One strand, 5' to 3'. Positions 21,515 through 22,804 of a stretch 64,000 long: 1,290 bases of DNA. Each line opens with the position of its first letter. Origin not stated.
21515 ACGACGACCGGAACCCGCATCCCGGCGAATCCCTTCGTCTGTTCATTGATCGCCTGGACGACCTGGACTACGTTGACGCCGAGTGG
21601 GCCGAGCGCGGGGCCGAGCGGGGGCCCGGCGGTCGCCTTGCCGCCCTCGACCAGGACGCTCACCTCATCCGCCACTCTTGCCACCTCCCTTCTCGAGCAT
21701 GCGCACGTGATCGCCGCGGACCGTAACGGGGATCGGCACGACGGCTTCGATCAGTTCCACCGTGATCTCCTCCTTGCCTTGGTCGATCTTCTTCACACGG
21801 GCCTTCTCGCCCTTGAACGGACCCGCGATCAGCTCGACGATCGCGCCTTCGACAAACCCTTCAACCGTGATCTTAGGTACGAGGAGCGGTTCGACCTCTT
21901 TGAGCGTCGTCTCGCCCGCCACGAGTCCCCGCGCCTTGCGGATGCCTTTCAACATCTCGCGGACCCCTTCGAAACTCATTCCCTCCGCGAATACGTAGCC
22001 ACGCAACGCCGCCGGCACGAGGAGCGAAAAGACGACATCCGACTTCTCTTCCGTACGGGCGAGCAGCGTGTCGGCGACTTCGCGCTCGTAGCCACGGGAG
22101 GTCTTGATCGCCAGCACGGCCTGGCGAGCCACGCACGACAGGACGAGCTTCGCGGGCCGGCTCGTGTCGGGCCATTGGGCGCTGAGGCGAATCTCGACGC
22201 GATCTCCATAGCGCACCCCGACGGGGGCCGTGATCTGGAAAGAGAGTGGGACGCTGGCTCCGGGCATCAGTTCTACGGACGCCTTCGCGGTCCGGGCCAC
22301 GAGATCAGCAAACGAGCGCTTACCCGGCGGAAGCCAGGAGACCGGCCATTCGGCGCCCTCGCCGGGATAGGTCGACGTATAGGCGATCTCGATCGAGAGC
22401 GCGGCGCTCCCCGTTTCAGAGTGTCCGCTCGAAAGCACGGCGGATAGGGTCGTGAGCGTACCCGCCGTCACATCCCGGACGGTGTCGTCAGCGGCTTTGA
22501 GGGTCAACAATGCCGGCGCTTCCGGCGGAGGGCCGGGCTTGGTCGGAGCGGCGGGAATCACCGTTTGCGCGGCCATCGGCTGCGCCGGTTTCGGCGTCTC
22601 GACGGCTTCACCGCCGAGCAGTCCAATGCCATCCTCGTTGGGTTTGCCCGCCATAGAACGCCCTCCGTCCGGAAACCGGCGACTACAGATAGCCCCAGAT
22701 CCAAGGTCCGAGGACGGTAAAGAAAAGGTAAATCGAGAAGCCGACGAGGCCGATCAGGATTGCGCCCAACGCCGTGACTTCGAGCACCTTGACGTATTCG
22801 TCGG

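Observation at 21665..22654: Spt5/NusG carries a 180-aa N-terminal domain not found in canonical archaeal Spt5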

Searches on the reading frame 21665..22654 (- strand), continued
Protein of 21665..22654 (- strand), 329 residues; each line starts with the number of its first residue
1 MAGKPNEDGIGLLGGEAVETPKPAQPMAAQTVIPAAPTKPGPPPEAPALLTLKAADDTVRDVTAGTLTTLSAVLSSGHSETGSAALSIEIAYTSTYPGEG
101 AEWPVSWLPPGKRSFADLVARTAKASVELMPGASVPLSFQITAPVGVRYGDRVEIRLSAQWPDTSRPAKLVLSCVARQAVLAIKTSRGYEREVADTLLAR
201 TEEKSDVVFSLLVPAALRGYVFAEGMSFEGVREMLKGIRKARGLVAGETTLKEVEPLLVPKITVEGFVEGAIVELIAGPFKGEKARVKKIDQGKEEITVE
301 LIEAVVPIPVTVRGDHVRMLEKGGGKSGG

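Call 25: predict_structure(alignment_id=A1)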
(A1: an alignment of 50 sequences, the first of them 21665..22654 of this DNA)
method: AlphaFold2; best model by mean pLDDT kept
length: 329 residues; sequences in the alignment: 50
mean_pLDDT: 66.0   pTM: 0.46
mean pLDDT of the five models: 66.0, 63.4, 62.4, 61.5, 61.2
residues with pLDDT >= 90: 72; 70-90: 78; 50-70: 74; < 50: 105
segments of 3 or more residues with pLDDT < 50: 1-36, 38-40, 213-232, 254-267, 305-329
pLDDT, mean of each block of 10 residues (from residue 1): 40 36 39 45 63 93 86 92 93 71 88 86 91 93 81 93 85 82 58 69 63 41 39 50 54 49 46 71 76 73 51 40 38
secondary structure, 60 per line:
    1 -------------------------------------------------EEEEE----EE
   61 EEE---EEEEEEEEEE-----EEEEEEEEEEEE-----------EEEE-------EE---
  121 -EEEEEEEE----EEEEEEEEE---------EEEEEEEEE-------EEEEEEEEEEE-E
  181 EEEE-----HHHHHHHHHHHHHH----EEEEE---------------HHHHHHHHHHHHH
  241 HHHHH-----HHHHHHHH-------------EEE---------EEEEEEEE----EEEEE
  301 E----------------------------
elements in order: E50-54 E59-63 E67-76 E82-93 E105-108 E122-129 E134-142 E152-160 E168-178 E180-184 H190-203 E208-212 H228-245 H251-258 E272-274 E284-291 E296-301

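Call 75: find_encoding_contigs(protein=window:21665-22654:-, flank=3000, max_places=3)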
Protein window:21665-22654:- (329 aa): 6 contigs read that carry it; 3 places shown.
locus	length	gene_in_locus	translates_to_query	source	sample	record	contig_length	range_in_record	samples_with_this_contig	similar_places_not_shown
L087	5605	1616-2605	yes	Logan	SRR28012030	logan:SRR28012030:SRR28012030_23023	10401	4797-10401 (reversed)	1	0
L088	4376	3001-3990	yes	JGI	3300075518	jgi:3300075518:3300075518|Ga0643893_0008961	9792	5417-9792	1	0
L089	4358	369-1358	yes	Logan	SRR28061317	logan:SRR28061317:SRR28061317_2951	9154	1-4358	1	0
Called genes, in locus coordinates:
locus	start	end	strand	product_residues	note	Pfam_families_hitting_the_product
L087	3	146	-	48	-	?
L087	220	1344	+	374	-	PF00091:Tubulin, PF12327:FtsZ_C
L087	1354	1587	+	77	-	-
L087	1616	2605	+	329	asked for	PF03439:Spt5-NGN, PF00467:KOW (weak)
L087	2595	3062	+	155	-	PF03946:Ribosomal_L11_N, PF00298:Ribosomal_L11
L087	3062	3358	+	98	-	-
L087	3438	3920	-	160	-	PF00011:HSP20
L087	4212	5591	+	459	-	-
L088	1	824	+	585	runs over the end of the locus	-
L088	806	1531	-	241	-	PF01973:MptE-like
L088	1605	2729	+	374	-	PF00091:Tubulin, PF12327:FtsZ_C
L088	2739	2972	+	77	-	-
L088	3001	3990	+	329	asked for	PF03439:Spt5-NGN, PF00467:KOW (weak)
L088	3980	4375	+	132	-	?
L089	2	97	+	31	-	?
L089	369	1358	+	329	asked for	PF03439:Spt5-NGN, PF00467:KOW (weak)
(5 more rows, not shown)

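Call 76: find_encoding_contigs(protein=P0028, flank=3000, max_places=2)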
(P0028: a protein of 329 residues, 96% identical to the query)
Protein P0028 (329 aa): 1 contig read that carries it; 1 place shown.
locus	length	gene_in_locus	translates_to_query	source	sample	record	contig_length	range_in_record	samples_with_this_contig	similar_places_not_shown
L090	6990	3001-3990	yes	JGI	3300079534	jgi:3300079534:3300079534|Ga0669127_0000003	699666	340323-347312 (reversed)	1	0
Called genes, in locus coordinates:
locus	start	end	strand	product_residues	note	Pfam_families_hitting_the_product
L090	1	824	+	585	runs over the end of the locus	-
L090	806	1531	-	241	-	PF01973:MptE-like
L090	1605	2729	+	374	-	PF00091:Tubulin, PF12327:FtsZ_C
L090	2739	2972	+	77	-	-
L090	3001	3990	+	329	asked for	PF03439:Spt5-NGN, PF00467:KOW (weak)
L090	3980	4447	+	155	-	PF03946:Ribosomal_L11_N, PF00298:Ribosomal_L11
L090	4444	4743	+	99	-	-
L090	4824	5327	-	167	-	PF00011:HSP20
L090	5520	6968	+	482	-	-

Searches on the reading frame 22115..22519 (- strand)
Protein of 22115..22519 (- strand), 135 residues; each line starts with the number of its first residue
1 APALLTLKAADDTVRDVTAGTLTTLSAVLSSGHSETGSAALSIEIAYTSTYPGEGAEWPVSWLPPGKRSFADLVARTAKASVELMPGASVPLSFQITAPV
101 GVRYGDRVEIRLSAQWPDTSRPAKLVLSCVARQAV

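Call 34: find_homologous_proteins(query=A4, max_evalue=0.01)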
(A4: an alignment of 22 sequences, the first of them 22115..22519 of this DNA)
Query A4 (22 sequences) (135 aa, profile of the alignment): 89 proteins with E <= 0.01 among 2012 candidates.
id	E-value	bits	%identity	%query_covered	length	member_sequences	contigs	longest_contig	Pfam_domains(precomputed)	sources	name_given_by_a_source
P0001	5.9e-55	203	70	100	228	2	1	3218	-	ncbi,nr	ncbi:MAG TPA: hypothetical protein VFG07_10320, partial [Thermoplasmata archaeon]|nr:hypothetical pr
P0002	1.2e-53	198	69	99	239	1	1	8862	-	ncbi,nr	ncbi:MAG: hypothetical protein L3J86_00045, partial [Thermoplasmata archaeon]|nr:hypothetical protei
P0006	1.2e-51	192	63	98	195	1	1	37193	-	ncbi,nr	ncbi:MAG TPA: hypothetical protein VEH28_09100, partial [Thermoplasmata archaeon]|nr:hypothetical pr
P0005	1.5e-50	188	64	99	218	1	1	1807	-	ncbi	ncbi:MAG: hypothetical protein ACREEC_09780, partial [Thermoplasmata archaeon]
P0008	8.1e-50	186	61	98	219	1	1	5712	-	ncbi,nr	ncbi:MAG TPA: hypothetical protein VLX64_04190, partial [Thermoplasmata archaeon]|nr:hypothetical pr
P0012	1.3e-48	182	55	97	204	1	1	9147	-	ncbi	ncbi:MAG: hypothetical protein ACRECR_07600, partial [Thermoplasmata archaeon]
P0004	2.8e-43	165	71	82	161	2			-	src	-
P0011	4.6e-42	161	69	84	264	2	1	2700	PF03439.19,PF00467.36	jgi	jgi:transcriptional antiterminator NusG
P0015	4.2e-41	158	62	79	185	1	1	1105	-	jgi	-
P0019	5.1e-37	144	65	75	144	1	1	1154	-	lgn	-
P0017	8.2e-37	144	67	70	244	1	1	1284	PF03439.19,PF00467.36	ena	-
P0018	2.3e-33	133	70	67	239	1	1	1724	PF03439.19,PF00467.36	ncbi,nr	ncbi:MAG: transcription elongation factor Spt5, partial [Thermoplasmata archaeon]|nr:transcription e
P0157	1.4e-32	130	24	88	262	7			PF03439.19,PF00467.36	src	-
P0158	3.2e-32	129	24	88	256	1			-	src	-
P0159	5.6e-32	128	23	88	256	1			PF03439.19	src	-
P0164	6.3e-31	125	24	88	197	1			PF10633.16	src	-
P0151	1.0e-29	121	21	73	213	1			PF00467.36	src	-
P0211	1.1e-7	49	32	39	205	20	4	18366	PF03439.19,PF00467.36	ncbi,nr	ncbi:MAG: transcription elongation factor Spt5 [Methanobacteriota archaeon]|nr:MAG: transcription el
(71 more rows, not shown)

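Call 43: search_protein_families(library=pfam, alignment_id=A4, max_evalue=1)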
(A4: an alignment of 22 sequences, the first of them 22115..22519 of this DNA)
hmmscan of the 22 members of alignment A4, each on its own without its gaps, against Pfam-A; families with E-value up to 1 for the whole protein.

A. member 1, window:22115-22519:- (135 aa): 0 families

B. families by the number of members that match (of 22 scanned): 8 families
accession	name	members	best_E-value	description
PF10633.15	NPCBM_assoc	4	3.8e-05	NPCBM-associated, NEW3 domain of alpha-galactosidase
PF06030.18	WxLIP_PGBD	2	0.032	WxL Interacting Protein, peptidoglycan binding domain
PF11614.14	FixG_C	1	0.0001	IG-like fold at C-terminal of FixG, putative oxidoreductase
PF06280.18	fn3_5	1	0.024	Fn3-like domain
PF19493.4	Trypco1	1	0.038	Trypsin-co-occurring domain 1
PF15593.11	Imm42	1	0.051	Immunity protein 42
PF03771.21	SPDY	1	0.069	Domain of unknown function (DUF317)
PF14038.11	YqzE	1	0.5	YqzE-like protein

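Call 44: search_solved_structures(query=A4, max_evalue=10)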
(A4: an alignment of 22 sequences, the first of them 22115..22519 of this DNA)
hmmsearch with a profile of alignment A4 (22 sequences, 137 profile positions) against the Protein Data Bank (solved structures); distinct sequences matched with E-value up to 10: 2.
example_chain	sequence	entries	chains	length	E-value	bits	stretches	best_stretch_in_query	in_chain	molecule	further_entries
2ebm_A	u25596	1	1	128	0.28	14.1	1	14-67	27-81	RWD domain-containing protein 1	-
5evf_A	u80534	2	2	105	1.1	12.1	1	38-98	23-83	Francisella virulence factor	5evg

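Call 45: predict_structure(alignment_id=A4)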
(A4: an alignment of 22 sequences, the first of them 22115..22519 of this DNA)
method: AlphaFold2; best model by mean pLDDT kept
length: 135 residues; sequences in the alignment: 22
mean_pLDDT: 90.4   pTM: 0.84
mean pLDDT of the five models: 90.4, 90.0, 89.1, 89.1, 80.1
residues with pLDDT >= 90: 98; 70-90: 29; 50-70: 8; < 50: 0
segments of 3 or more residues with pLDDT < 50: none
pLDDT, mean of each block of 10 residues (from residue 1): 87 94 96 94 91 77 89 86 94 94 91 92 96 81
secondary structure, 60 per line:
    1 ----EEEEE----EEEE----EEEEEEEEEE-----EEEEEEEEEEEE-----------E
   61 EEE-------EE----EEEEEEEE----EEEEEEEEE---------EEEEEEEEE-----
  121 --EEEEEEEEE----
elements in order: E5-9 E14-17 E22-31 E37-48 E60-63 E77-84 E89-97 E107-115 E123-131

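Call 56: fold_search(model_id=the predicted structure, library=pdb)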
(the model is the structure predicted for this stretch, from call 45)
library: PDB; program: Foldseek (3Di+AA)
matches with E <= 10: 1862; with E <= 0.001: 33
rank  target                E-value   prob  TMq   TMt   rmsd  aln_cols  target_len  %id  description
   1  8k2i_B                2.8e-05  1.00  0.62  0.18   5.4       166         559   13  Crystal structure of Group 2 Oligosaccharide/Monosaccharide-releasing beta-N-acetylhexosaminidase NgaAt from Arabidops (released 2024-04-24)
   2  3frp_G                4.3e-05  1.00  0.52  0.36   5.3       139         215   14  Crystal Structure of Cobra Venom Factor, a Co-factor for C3- and C5 convertase CVFBb (released 2009-04-28)
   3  3hrz_B                7.2e-05  1.00  0.55  0.35   4.5       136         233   12  Cobra Venom Factor (CVF) in complex with human factor B (released 2009-07-07)
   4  8k2h_A                8.3e-05  1.00  0.61  0.18   5.1       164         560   11  Crystal structure of Group 2Oligosaccharide/Monosaccharide-releasing beta-N-acetylhexosaminidase NgaAt from Arabidopsi (released 2024-04-24)
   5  8k2h_B                1.2e-04  1.00  0.62  0.18   4.9       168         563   11  Crystal structure of Group 2Oligosaccharide/Monosaccharide-releasing beta-N-acetylhexosaminidase NgaAt from Arabidopsi (released 2024-04-24)
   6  7wrk                  1.4e-04  1.00  0.54  0.46   8.2       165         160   12  Structure of hypothetical protein TTHA1873 from Thermus thermophilus (released 2022-03-09)
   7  5fr0                  1.6e-04  1.00  0.58  0.16   8.0       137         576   10  The details of glycolipid glycan hydrolysis by the structural analysis of a family 123 glycoside hydrolase from Clostrid (released 2016-03-30)
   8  2a74_E                1.7e-04  1.00  0.54  0.42   5.9       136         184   12  Human Complement Component C3c (released 2005-09-27)
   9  8p4l_A                1.7e-04  1.00  0.51  0.16  10.1       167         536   11  Beta-N-acetylgalactosaminidase from Niabella aurantiaca (released 2024-01-17)
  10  2qki_E                2.0e-04  1.00  0.51  0.39   6.3       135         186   14  Human C3c in complex with the inhibitor compstatin (released 2007-08-14)
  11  5fqe_A                2.4e-04  1.00  0.61  0.17   7.8       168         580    9  The details of glycolipid glycan hydrolysis by the structural analysis of a family 123 glycoside hydrolase from Clostr (released 2016-03-30)
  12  7wwn                  2.5e-04  1.00  0.55  0.48   8.2       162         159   12  Structure of hypothetical protein TTHA1873 from Thermus thermophilus with Potassium mercuric iodide (released 2022-04-06)
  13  6aoy_B                2.8e-04  1.00  0.42  0.38   7.1       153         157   12  F9 pilus adhesin FmlH lectin domain from E. coli UTI89 co-crystallized with o-nitrophenyl beta-galactoside (ONPG) (released 2018-02-28)
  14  3l3o_B                3.1e-04  1.00  0.49  0.38   6.7       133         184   14  Staphylococcal Complement Inhibitor (SCIN) in complex with Human Complement Component C3c (released 2010-08-04)
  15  1wcq_A                3.2e-04  1.00  0.47  0.13   4.5       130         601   15  Mutagenesis of the Nucleophilic Tyrosine in a Bacterial Sialidase to Phenylalanine. (released 2005-10-12)
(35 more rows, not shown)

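Call 62: find_encoding_contigs(protein=P0211, flank=4000, max_places=2)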
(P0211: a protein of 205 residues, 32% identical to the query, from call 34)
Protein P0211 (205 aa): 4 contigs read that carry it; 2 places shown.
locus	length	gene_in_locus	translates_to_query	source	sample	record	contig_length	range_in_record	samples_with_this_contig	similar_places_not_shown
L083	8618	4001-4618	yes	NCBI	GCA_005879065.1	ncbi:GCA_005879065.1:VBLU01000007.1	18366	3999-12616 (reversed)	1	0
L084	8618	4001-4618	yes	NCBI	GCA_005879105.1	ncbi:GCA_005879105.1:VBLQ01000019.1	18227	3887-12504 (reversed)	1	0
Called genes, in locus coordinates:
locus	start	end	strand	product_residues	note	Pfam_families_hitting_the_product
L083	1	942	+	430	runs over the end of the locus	PF01966:HD, PF19276:HD_assoc_2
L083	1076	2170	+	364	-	PF00091:Tubulin, PF12327:FtsZ_C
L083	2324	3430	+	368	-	PF00091:Tubulin, PF12327:FtsZ_C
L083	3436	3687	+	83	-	-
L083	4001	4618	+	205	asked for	PF03439:Spt5-NGN, PF00467:KOW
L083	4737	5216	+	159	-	PF03946:Ribosomal_L11_N, PF00298:Ribosomal_L11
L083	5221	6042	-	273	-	PF13384:HTH_23 (faint), PF01978:TrmB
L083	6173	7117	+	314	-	PF03069:FmdA_AmdA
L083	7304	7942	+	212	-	PF00687:Ribosomal_L1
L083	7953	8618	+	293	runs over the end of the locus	PF00466:Ribosomal_L10, PF17777:RL10P_insert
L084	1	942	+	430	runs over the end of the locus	PF01966:HD, PF19276:HD_assoc_2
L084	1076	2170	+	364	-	PF00091:Tubulin, PF12327:FtsZ_C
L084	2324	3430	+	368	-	PF00091:Tubulin, PF12327:FtsZ_C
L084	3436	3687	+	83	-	-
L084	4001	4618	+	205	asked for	PF03439:Spt5-NGN, PF00467:KOW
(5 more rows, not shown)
